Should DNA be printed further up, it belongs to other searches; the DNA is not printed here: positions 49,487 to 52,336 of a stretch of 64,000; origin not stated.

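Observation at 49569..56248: Lower-GC ~6.6 kb island splits a tetR-MFP-RND efflux operon and appears to donate a new promoter and a chimeric N-terminus to the pump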

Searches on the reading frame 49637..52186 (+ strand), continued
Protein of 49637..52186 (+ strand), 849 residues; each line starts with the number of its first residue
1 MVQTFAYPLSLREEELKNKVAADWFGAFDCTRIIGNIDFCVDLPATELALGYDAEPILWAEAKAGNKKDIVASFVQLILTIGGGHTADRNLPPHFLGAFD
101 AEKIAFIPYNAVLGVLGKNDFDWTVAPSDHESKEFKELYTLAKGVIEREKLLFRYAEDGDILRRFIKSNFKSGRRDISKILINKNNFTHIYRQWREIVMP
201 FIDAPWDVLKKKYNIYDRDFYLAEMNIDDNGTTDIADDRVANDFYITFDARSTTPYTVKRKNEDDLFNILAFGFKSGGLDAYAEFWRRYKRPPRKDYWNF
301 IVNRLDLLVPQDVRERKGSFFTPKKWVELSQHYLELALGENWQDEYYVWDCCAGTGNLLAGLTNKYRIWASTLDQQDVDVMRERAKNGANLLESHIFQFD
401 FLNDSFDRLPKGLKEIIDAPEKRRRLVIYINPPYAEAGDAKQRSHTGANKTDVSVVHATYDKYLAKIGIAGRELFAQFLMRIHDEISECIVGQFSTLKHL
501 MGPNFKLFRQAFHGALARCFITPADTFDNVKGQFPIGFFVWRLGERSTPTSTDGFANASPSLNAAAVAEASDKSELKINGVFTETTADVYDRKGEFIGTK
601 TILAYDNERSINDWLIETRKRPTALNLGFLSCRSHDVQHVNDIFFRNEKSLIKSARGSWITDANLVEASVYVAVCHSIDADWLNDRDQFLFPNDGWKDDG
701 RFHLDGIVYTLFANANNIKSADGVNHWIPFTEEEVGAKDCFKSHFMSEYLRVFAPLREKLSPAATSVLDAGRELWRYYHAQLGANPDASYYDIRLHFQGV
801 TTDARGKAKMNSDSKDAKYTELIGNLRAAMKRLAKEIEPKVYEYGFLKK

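Call 52: find_related_loci(query=A1, collection=viral_contigs, flank=8000)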
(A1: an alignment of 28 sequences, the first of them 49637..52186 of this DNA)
Query A1 (849 aa) in viral_contigs; peptide patterns used: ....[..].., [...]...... (x = any residue, [..] = any of these).
224 stretches matched a pattern; 6 encode a relative of the query (tblastn E <= 1e-3); 6 distinct loci.
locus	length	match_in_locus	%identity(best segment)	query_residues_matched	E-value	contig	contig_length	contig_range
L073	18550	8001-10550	46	10-849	0e+0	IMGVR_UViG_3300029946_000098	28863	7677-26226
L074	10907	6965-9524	45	10-847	0e+0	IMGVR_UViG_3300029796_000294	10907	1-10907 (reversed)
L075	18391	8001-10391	46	11-848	0e+0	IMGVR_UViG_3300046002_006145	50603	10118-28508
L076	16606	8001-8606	48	657-848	3e-49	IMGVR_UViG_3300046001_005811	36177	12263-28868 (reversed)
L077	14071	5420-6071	47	10-848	2e-48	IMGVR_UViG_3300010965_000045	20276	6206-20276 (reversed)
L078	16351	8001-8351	59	724-847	2e-38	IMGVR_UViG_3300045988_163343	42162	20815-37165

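Call 57: search_protein_families(library=pfam, proteins=[L063:12505-13353:+, L063:13371-13796:+, L068:3452-5611:+], max_evalue=0.01)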
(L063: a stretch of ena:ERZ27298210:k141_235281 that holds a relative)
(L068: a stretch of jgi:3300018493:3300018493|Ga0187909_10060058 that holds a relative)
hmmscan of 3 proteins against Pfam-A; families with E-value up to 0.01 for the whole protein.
L063:12505-13353:+ (282 aa): 0 families

L063:13371-13796:+ (141 aa): 0 families

L068:3452-5611:+ (720 aa): 0 families

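Call 86: search_dna_similar(query=window:49637-52186:+, collection=phages, mode=protein, max_rows=10)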
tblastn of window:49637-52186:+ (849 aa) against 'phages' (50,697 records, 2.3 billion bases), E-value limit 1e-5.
No match.

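Call 89: search_protein_families(library=phrogs, proteins=[L075:3-716:-, L075:1067-1810:-, L075:2301-3041:-, L075:3041-3958:-, L075:3988-6012:-, L075:10404-11768:-, L075:12061-12570:-, L075:12567-13037:-, L075:13806-14453:+, L075:14494-18255:-], max_evalue=0.00001)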
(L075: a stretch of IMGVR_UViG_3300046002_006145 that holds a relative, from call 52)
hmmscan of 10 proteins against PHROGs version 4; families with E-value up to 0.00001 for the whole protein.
L075:3-716:- (237 aa): 3 families
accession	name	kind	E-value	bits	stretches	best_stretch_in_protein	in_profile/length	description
phrog_29280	-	unknown function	4.9e-36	125.8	1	1-147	1-147/286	-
phrog_19415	-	unknown function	9.3e-22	79.1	1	75-225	57-213/224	-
phrog_9327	-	DNA, RNA and nucleotide metabolism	1.8e-06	28.8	1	4-132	3-145/276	primosomal protein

L075:1067-1810:- (247 aa): 1 family
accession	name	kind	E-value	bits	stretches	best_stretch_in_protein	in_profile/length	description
phrog_11501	-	unknown function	9.4e-85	284.8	1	1-246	3-248/249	-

L075:2301-3041:- (246 aa): 2 families
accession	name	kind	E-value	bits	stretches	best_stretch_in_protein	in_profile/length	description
phrog_392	-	other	3.9e-78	264.3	1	1-243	6-257/348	metal-dependent hydrolase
phrog_14429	-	other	1.7e-08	35.1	1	2-60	30-89/266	hydrolase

L075:3041-3958:- (305 aa): 2 families
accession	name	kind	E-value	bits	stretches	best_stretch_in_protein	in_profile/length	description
phrog_561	-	DNA, RNA and nucleotide metabolism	1e-61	211.1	1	1-284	274-525/633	RecT-like ssDNA annealing protein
phrog_4171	-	DNA, RNA and nucleotide metabolism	5.9e-07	30.4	0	191-291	172-273/392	RecT-like ssDNA annealing protein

L075:3988-6012:- (674 aa): 7 families
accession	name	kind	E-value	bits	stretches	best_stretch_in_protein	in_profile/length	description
phrog_10445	-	unknown function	1.7e-66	225.5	1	19-327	2-295/296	-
phrog_77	-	DNA, RNA and nucleotide metabolism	5.3e-66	224.8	1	7-649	282-900/967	SbcC-like subunit of palindrome specific endonuclease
phrog_21084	-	other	3.4e-43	149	1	282-667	9-386/396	recombinase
phrog_20188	-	DNA, RNA and nucleotide metabolism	3.6e-41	142.4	1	400-667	2-269/279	endonuclease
phrog_1499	-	unknown function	1.7e-25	91.2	1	19-673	2-416/427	-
phrog_25363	-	unknown function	6.3e-14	52.9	1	18-80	3-67/77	-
phrog_4747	-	unknown function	5.7e-08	33.3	1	21-139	2-127/610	-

L075:10404-11768:- (454 aa): 1 family
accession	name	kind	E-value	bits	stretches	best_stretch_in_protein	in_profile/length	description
phrog_216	-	integration and excision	9.4e-07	29.2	1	330-433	119-222/301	integrase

L075:12061-12570:- (169 aa): 0 families

L075:12567-13037:- (156 aa): 4 families
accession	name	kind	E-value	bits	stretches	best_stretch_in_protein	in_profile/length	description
phrog_7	-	lysis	4.9e-24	85.5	1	1-154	552-695/873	endolysin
phrog_33083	-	lysis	9.2e-17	61.8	1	1-154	1-140/456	endolysin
phrog_10457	-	lysis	6.2e-08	33.7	1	74-155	9-94/95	endolysin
phrog_7910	-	lysis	8.8e-06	27.2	0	72-152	5-89/96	endolysin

L075:13806-14453:+ (215 aa): 0 families

L075:14494-18255:- (1253 aa): 6 families
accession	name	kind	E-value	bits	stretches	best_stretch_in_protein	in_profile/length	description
phrog_19846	-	unknown function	4.9e-221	737.7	2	4-709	2-691/1272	-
phrog_31303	-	unknown function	6.1e-202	674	1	1-709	1-703/980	-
phrog_15074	-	unknown function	2.1e-135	454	2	258-700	275-720/1773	-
phrog_17422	-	unknown function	3.1e-34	119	1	27-501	20-478/961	-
phrog_22546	-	unknown function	1.3e-31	110.2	1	18-432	12-417/1386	-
phrog_1775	-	head and packaging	6.6e-06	24.9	1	709-858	710-852/1609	minor head protein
